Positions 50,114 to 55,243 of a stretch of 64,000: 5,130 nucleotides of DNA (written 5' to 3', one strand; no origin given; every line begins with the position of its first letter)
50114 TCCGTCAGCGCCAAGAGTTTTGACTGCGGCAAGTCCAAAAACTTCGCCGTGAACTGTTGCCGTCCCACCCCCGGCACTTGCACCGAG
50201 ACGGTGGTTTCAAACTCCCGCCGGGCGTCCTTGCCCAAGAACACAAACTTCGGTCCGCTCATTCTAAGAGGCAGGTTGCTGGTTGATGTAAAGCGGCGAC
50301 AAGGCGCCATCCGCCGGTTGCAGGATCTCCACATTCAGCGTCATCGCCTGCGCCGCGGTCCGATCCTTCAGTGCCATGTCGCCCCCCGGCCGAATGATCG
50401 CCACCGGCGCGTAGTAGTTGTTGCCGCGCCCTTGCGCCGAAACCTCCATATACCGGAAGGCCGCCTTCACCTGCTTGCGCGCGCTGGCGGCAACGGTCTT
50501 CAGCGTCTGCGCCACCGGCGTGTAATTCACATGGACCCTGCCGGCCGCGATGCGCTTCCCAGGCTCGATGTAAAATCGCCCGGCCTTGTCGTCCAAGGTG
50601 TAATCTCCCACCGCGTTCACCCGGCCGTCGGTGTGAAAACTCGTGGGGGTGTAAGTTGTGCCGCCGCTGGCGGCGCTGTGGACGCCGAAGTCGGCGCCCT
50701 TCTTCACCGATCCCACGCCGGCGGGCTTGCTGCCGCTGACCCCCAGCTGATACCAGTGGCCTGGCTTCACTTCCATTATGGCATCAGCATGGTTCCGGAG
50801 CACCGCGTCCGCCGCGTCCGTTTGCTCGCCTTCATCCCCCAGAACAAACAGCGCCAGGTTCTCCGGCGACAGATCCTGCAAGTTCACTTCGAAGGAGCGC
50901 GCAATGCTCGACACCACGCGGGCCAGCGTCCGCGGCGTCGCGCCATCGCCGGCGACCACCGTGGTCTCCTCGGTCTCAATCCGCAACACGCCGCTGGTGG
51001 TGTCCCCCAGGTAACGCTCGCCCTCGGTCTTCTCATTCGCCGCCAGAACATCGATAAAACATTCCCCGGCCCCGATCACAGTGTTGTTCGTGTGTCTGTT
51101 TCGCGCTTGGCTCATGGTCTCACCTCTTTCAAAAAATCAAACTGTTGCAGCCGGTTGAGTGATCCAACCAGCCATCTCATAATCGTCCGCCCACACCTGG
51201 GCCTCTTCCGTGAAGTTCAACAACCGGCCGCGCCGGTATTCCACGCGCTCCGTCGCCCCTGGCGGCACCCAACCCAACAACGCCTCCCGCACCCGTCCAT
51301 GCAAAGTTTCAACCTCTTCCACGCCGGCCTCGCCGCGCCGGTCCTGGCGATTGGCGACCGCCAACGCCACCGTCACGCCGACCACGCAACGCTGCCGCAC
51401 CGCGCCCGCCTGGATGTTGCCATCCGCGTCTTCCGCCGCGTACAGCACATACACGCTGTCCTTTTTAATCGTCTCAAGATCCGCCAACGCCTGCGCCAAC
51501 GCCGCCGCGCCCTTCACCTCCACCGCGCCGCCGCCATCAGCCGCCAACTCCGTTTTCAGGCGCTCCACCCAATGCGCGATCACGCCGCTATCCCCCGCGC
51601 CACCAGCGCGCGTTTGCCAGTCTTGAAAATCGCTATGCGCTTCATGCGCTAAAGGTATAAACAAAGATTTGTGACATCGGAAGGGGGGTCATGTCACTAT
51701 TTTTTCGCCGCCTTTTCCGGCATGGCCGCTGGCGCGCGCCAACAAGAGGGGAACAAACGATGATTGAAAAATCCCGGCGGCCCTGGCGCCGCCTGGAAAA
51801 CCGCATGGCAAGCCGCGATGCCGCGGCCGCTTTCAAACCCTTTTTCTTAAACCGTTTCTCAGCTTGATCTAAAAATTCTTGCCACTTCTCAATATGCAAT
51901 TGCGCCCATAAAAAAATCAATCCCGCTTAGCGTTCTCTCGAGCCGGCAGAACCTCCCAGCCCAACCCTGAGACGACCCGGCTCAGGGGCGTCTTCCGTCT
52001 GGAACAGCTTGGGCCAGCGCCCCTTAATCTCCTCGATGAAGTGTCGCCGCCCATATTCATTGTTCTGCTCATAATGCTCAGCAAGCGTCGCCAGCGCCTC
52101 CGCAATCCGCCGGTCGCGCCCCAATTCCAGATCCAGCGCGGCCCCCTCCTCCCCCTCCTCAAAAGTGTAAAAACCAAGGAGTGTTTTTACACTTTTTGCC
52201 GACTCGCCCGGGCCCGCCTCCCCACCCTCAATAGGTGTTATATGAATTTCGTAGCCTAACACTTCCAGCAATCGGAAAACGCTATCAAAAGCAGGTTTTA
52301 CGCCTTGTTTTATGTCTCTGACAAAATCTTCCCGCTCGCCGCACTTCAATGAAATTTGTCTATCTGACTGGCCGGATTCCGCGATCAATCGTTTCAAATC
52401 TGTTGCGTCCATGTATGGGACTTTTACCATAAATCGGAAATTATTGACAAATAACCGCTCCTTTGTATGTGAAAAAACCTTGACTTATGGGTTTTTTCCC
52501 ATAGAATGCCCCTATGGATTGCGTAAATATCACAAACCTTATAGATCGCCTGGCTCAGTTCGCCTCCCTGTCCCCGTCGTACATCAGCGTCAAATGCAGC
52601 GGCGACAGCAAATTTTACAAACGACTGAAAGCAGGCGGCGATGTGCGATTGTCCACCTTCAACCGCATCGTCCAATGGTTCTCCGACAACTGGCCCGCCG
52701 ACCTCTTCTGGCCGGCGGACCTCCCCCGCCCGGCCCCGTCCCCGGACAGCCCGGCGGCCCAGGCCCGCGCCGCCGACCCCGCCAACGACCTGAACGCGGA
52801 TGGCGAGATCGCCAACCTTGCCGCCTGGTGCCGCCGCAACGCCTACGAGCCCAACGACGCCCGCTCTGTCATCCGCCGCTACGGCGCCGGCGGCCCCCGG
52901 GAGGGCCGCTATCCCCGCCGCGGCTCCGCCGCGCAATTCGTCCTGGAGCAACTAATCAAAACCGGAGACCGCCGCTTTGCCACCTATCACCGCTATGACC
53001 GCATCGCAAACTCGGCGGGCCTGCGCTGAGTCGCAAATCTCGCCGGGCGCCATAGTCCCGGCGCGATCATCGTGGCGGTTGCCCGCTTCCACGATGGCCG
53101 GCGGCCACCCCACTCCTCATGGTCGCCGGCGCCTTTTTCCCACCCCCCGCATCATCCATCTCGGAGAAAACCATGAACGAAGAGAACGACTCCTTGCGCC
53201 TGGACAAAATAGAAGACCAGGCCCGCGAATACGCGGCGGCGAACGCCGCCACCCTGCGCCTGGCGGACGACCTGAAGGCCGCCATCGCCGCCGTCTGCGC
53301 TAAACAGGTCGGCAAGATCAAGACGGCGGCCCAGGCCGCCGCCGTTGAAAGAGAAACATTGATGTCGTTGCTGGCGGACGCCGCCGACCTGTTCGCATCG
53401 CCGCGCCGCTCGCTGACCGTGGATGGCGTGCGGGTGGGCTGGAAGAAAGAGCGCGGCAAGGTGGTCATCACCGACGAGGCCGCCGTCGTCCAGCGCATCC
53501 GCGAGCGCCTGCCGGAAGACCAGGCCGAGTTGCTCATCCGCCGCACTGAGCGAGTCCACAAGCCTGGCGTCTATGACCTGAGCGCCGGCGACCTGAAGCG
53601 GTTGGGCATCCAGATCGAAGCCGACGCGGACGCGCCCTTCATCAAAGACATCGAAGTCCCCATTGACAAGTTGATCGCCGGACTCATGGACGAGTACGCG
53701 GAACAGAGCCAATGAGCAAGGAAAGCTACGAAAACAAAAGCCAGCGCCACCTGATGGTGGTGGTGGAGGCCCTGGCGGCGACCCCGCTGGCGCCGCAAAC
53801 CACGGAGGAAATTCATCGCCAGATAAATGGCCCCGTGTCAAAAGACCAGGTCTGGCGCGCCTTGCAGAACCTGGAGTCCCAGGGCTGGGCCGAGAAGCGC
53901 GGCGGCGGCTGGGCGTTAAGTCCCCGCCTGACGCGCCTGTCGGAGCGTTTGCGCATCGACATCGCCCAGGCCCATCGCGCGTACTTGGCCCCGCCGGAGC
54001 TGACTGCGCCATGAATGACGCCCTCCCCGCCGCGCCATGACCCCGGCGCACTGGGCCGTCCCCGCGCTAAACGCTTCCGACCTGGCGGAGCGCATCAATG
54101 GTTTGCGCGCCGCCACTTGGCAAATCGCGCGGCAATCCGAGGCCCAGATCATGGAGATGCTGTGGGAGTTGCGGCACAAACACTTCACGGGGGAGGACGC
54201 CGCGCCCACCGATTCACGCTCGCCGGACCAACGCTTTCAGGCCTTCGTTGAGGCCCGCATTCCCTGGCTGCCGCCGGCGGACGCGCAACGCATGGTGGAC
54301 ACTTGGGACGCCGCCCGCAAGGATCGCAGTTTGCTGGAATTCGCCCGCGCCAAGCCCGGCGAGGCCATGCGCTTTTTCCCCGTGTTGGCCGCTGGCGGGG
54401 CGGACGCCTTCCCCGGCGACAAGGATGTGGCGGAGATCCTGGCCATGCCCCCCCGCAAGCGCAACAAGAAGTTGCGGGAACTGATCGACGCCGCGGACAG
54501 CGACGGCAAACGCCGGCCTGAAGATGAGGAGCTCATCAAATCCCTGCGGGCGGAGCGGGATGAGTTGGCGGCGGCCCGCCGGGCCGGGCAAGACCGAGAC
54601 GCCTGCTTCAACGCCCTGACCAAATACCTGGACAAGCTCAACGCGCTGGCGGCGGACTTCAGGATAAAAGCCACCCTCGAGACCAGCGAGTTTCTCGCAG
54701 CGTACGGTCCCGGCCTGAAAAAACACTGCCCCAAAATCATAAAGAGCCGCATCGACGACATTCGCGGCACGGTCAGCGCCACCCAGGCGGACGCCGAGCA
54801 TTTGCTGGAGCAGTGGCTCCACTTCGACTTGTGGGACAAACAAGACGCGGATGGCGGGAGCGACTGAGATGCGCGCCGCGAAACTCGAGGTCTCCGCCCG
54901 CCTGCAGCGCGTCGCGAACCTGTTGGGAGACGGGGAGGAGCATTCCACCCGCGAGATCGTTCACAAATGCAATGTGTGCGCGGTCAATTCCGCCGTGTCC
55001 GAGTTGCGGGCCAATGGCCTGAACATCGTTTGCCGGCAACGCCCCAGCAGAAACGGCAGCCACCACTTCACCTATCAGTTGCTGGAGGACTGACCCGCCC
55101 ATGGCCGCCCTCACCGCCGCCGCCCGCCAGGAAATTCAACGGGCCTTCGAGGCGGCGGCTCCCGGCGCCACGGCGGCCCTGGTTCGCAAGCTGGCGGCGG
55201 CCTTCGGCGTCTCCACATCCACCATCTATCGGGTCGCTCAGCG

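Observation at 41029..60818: Head-less Mu-like element with intact control, transposition, lysis and complete non-contractile tail modules: decaying prophage or transposon-borne tailocin-like system?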

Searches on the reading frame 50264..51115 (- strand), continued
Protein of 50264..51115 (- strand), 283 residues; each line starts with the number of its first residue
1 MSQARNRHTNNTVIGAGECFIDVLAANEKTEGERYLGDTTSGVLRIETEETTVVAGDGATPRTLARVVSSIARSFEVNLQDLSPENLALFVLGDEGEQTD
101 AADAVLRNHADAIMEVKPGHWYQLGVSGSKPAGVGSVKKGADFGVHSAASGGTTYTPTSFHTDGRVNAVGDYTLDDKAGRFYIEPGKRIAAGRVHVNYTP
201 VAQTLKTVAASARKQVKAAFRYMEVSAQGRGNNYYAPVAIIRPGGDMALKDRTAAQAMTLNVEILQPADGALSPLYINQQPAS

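Call 45: find_encoding_contigs(protein=P0183, flank=10000, max_places=1)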
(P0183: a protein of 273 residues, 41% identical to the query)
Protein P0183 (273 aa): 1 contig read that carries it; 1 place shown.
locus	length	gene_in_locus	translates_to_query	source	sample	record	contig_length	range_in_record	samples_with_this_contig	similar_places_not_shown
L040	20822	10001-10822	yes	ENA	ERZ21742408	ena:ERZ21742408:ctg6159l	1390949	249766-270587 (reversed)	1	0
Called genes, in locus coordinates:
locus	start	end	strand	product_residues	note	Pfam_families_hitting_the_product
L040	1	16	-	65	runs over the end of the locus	-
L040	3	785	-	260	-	-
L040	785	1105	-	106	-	PF25213:HVO_A0261_N (weak), PF09339:HTH_IclR (faint)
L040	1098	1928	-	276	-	PF11363:DUF3164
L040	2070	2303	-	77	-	-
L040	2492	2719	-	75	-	-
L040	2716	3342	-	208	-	-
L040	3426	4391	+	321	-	PF00717:Peptidase_S24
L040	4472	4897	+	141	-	-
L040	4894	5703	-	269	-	PF02086:MethyltransfD12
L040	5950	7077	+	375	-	-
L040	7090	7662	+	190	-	-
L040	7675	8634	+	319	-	PF03864:Phage_cap_E (weak)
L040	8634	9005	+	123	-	-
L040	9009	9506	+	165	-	PF07030:Phage_Mu_Gp36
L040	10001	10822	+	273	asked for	PF27730:UCP028589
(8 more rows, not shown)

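Call 67: find_related_loci(query=window:50264-51115:-, collection=metagenome_contigs, flank=10000)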
Query window:50264-51115:- (283 aa) in metagenome_contigs; peptide patterns used: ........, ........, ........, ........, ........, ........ (x = any residue, [..] = any of these).
78 stretches matched a pattern, but none encodes a relative of the query by tblastn (E <= 1e-3).

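Call 81: find_encoding_contigs(protein=P0129, flank=10000, max_places=1)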
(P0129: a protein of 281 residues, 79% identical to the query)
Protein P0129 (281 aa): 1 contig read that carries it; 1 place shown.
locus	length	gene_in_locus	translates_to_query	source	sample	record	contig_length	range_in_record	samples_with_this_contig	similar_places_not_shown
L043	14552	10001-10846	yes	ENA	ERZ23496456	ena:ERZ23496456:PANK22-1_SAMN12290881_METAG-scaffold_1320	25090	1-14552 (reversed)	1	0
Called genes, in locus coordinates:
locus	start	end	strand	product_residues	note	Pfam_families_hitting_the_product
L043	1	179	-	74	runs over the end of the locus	-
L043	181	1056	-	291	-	-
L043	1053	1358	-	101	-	-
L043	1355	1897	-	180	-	-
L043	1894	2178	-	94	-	-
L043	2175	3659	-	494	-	PF01336:tRNA_anti-codon, PF00152:tRNA-synt_2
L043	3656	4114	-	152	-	-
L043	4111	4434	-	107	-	-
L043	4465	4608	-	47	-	-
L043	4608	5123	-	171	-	-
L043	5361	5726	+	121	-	-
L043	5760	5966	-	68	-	-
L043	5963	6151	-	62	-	-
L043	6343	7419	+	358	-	-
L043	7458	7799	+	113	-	PF09956:Phage_cement_2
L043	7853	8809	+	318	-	-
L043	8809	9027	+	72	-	-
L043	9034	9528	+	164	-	PF07030:Phage_Mu_Gp36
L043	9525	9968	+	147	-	PF23840:Phage_tail_terminator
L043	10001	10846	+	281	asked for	PF27730:UCP028589 (weak)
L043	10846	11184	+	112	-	-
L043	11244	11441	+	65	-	PF08809:DUF1799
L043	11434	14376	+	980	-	PF20155:TMP_3, PF09718:Tape_meas_lam_C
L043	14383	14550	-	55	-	?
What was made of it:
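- A full-length phage occurs in the same sample (call 81).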

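Call 83: search_protein_families(library=pfam, proteins=[L031:12426-13088:-], max_evalue=0.1)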
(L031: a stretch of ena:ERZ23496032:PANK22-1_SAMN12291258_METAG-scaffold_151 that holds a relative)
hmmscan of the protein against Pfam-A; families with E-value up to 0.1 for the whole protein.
L031:12426-13088:- (220 aa): 5 families
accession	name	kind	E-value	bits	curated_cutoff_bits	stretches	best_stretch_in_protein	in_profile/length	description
PF13424.12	TPR_12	-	0.0037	17.9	30.1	0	33-84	18-69/77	Tetratricopeptide repeat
PF22215.1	MLKL_N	-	0.0047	16.9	27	1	17-74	13-68/142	Mixed lineage kinase domain-like N-terminal domain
PF21528.2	CC2D1A-B_DM14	-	0.026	15.1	24.6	0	134-157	13-36/56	Coiled-coil and C2 domain-containing protein 1, DM14 domain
PF11716.13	MDMPI_N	-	0.04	15.1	24.2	1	19-86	50-114/140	Mycothiol maleylpyruvate isomerase N-terminal domain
PF05373.16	Pro_3_hydrox_C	-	0.068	13.8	25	0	126-156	63-94/101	L-proline 3-hydroxylase, C-terminal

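Call 84: search_protein_families(library=padloc, proteins=[L031:12426-13088:-, L031:8183-8929:+], max_evalue=0.01)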
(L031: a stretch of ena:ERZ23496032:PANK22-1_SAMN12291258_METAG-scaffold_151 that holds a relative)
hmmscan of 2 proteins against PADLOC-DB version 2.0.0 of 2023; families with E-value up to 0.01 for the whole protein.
L031:12426-13088:- (220 aa): 0 families

L031:8183-8929:+ (248 aa): 0 families

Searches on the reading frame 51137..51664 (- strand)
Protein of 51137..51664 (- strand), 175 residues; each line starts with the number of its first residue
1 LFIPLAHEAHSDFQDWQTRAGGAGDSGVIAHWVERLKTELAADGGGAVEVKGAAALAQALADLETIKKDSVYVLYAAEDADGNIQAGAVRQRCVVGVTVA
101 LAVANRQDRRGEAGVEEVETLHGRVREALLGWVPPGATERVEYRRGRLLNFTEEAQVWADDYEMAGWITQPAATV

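Call 6: search_protein_families(library=phrogs, proteins=[window:51137-51664:-], max_evalue=0.001)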
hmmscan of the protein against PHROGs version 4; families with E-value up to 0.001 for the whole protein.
window:51137-51664:- (175 aa): 2 families
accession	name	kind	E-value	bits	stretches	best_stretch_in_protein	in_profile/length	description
phrog_209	-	head and packaging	6.1e-17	63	1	47-170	22-145/163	portal protein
phrog_31965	-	unknown function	0.00074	20.1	0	73-118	33-78/233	-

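Call 10: search_protein_families(library=pfam, proteins=[window:51137-51664:-], max_evalue=0.01)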
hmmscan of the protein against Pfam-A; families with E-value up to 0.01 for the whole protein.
window:51137-51664:- (175 aa): 1 family
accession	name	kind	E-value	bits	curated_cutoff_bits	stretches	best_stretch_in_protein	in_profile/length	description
PF23840.1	Phage_tail_terminator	-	1.1e-21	77.7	27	1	36-165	11-142/150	Phage tail terminator protein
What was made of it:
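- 51137..51664 (-): Tail terminator, fused in frame to a ~20-codon stub of the deleted scaffold gene (about 51587-51664). PF23840 at 1e-21 (call 10).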

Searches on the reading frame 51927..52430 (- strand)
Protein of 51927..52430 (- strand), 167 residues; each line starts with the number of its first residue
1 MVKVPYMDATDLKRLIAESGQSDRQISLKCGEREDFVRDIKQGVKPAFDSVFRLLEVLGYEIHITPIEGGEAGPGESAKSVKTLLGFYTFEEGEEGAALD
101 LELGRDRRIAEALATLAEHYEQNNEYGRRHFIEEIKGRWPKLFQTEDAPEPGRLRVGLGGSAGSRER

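Call 6: search_protein_families(library=phrogs, proteins=[window:51927-52430:-], max_evalue=0.001)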
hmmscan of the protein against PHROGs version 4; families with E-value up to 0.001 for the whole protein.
window:51927-52430:- (167 aa): 0 families

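Call 11: search_protein_families(library=pfam, proteins=[window:51927-52430:-], max_evalue=0.01)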
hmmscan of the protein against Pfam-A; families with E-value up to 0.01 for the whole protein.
window:51927-52430:- (167 aa): 0 families

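Call 40: search_protein_families(library=pfam, proteins=[window:51927-52430:-], max_evalue=1)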
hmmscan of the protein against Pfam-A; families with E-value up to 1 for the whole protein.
window:51927-52430:- (167 aa): 1 family
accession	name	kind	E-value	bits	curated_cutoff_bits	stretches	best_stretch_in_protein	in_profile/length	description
PF21716.3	dnstrm_HI1420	-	0.031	14.6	27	1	31-65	54-89/90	Probable addiction module antidote protein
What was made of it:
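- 51927..52430 (-): Repressor-position gene (167 aa), fast-evolving. Weak HTH/antidote hit (call 40).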

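Call 84: search_protein_families(library=padloc, proteins=[window:51927-52430:-], max_evalue=0.01)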
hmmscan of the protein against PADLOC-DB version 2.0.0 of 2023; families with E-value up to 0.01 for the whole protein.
window:51927-52430:- (167 aa): 0 families

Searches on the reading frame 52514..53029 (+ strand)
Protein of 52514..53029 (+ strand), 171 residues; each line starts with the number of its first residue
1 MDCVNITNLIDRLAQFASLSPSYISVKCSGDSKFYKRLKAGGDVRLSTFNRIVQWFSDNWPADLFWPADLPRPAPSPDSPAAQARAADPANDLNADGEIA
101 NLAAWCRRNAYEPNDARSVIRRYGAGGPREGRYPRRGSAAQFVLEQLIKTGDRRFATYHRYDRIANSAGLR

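Call 6: search_protein_families(library=phrogs, proteins=[window:52514-53029:+], max_evalue=0.001)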
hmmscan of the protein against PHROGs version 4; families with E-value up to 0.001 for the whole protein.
window:52514-53029:+ (171 aa): 1 family
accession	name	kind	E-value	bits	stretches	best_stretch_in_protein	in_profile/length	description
phrog_7669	-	unknown function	7e-23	81.8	1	5-87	11-93/105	-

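Call 40: search_protein_families(library=pfam, proteins=[window:52514-53029:+], max_evalue=1)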
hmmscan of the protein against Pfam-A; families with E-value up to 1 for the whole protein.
window:52514-53029:+ (171 aa): 0 families

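Call 84: search_protein_families(library=padloc, proteins=[window:52514-53029:+], max_evalue=0.01)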
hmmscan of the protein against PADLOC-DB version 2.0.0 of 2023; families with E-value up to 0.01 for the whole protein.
window:52514-53029:+ (171 aa): 0 families

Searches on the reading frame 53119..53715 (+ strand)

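Call 6: search_protein_families(library=phrogs, proteins=[window:53119-53715:+], max_evalue=0.001)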
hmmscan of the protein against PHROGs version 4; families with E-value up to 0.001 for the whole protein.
window:53119-53715:+ (198 aa): 1 family
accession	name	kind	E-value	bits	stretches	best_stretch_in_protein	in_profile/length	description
phrog_491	-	DNA, RNA and nucleotide metabolism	6e-08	33.5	1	23-180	12-170/176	Mu Gam-like end protection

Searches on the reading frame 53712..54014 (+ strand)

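Call 6: search_protein_families(library=phrogs, proteins=[window:53712-54014:+], max_evalue=0.001)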
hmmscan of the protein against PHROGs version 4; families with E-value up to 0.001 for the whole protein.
window:53712-54014:+ (100 aa): 1 family
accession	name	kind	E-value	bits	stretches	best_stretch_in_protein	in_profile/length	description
phrog_1368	-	transcription regulation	8.1e-10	39.4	1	3-88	2-86/101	transcriptional regulator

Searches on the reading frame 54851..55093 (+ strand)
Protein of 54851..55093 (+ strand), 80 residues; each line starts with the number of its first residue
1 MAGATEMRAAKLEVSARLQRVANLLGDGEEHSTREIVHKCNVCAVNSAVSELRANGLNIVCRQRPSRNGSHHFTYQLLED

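Call 6: search_protein_families(library=phrogs, proteins=[window:54851-55093:+], max_evalue=0.001)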
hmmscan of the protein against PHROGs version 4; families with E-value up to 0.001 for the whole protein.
window:54851-55093:+ (80 aa): 1 family
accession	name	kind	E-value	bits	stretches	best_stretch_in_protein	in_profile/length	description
phrog_35777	-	unknown function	1.4e-19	70.9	1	7-78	1-70/77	-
